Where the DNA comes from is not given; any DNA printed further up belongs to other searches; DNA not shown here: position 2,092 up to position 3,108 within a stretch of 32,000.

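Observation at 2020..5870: Low-GC two-gene operon (239 aa + 957 aa) with no recognisable domains, next to vapBC: best candidate for an undescribed system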

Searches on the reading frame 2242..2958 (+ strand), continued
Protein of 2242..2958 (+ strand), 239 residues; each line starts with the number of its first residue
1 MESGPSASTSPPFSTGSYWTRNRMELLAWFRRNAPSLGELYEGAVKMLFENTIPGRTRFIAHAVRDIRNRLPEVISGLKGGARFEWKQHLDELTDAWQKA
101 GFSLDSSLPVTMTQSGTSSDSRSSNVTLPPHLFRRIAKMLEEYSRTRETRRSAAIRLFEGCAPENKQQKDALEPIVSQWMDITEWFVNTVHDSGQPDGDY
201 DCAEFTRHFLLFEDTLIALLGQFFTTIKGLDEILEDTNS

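Call 64: search_protein_families(library=pfam, proteins=[P0262, P0051], max_evalue=1)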
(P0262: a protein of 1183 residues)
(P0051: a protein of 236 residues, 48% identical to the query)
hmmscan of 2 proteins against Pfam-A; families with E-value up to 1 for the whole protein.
P0262 (1183 aa): 2 families
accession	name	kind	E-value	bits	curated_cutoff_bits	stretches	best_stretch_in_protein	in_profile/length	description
PF07372.17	DUF1491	-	0.1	13.4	25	1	1070-1105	58-93/104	Protein of unknown function (DUF1491)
PF22564.2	HAAS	-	0.37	11.6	27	0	610-641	20-53/55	HAAS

P0051 (236 aa): 3 families
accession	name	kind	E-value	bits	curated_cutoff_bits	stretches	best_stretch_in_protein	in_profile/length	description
PF08359.16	TetR_C_4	-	0.00077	20.1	21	1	130-200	23-93/133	YsiA-like protein, C-terminal region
PF16925.10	TetR_C_13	-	0.037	14.9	27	1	162-206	38-82/109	Tetracyclin repressor-like, C-terminal domain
PF10105.14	DUF2344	-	0.052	13.9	23.8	1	147-211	97-158/176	Uncharacterized protein conserved in bacteria (DUF2344)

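Call 79: fold_search(model_id=the predicted structure, library=viral)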
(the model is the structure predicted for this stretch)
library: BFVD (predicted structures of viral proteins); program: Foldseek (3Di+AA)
matches with E <= 10: 68; with E <= 0.001: 0
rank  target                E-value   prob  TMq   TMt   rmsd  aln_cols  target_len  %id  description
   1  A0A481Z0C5            4.7e-01  0.18  0.20  0.11  18.5       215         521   11  Uncharacterized protein [Mimivirus LCMiAC01]
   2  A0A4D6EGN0            1.3e+00  0.16  0.22  0.28  20.4       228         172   11  Uncharacterized protein [Pandoravirus celtis]
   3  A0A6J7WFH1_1          1.4e+00  0.07  0.17  0.07  25.9       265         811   12  Uncharacterized protein [uncultured Caudovirales phage]
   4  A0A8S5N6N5            1.5e+00  0.08  0.15  0.08  27.2       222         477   12  STRUCTURAL MAINTENANCE OF CHROMOSOMES PROTEIN [Siphoviridae sp. ctfWC31]
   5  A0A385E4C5            1.9e+00  0.03  0.12  0.10  24.0       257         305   12  (no name in the UniProt tables at hand)
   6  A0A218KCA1            2.8e+00  0.07  0.21  0.21  29.3       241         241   13  Uncharacterized protein [Bacillus phage PBC2]
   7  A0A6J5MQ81            2.8e+00  0.02  0.13  0.07  30.6       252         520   15  Uncharacterized protein [uncultured Caudovirales phage]
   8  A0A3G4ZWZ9            2.9e+00  0.06  0.19  0.21  25.2       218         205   12  Uncharacterized protein [Edafosvirus sp.]
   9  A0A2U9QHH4            2.9e+00  0.03  0.12  0.07  21.4       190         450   13  Ankyrin repeat protein [Sea otter poxvirus]
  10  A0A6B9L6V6            4.0e+00  0.03  0.17  0.07  27.6       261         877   17  Minor tail protein [Mycobacterium phage Onyinye]
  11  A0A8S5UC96            4.0e+00  0.02  0.15  0.07  35.3       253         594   13  STRUCTURAL MAINTENANCE OF CHROMOSOMES PROTEIN [Siphoviridae sp. ctgN495]
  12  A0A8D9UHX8            4.2e+00  0.03  0.16  0.17  27.9       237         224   10  Uncharacterized protein [Bacteriophage sp.]
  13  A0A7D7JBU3            4.4e+00  0.03  0.15  0.16  19.0       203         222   12  (no name in the UniProt tables at hand)
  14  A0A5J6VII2            4.4e+00  0.02  0.11  0.09  21.2       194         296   13  Sulfotransferase domain-containing protein [Megaviridae environmental sample]
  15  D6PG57                4.6e+00  0.03  0.18  0.06  27.2       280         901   13  (no name in the UniProt tables at hand)
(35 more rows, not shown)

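Call 81: search_dna_similar(query=window:2242-2958:+, collection=plasmids, mode=protein, max_evalue=0.001, max_rows=15)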
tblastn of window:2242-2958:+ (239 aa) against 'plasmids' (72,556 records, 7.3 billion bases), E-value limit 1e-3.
No match.

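Call 104: search_protein_families(library=padloc, proteins=[P0262], max_evalue=0.00001)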
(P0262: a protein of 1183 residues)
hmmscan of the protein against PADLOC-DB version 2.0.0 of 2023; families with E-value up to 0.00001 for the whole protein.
P0262 (1183 aa): 1 family
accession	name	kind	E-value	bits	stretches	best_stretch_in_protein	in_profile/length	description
PDLC04166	Dsr1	-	2.7e-32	109.5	1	219-1120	290-1167/1227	-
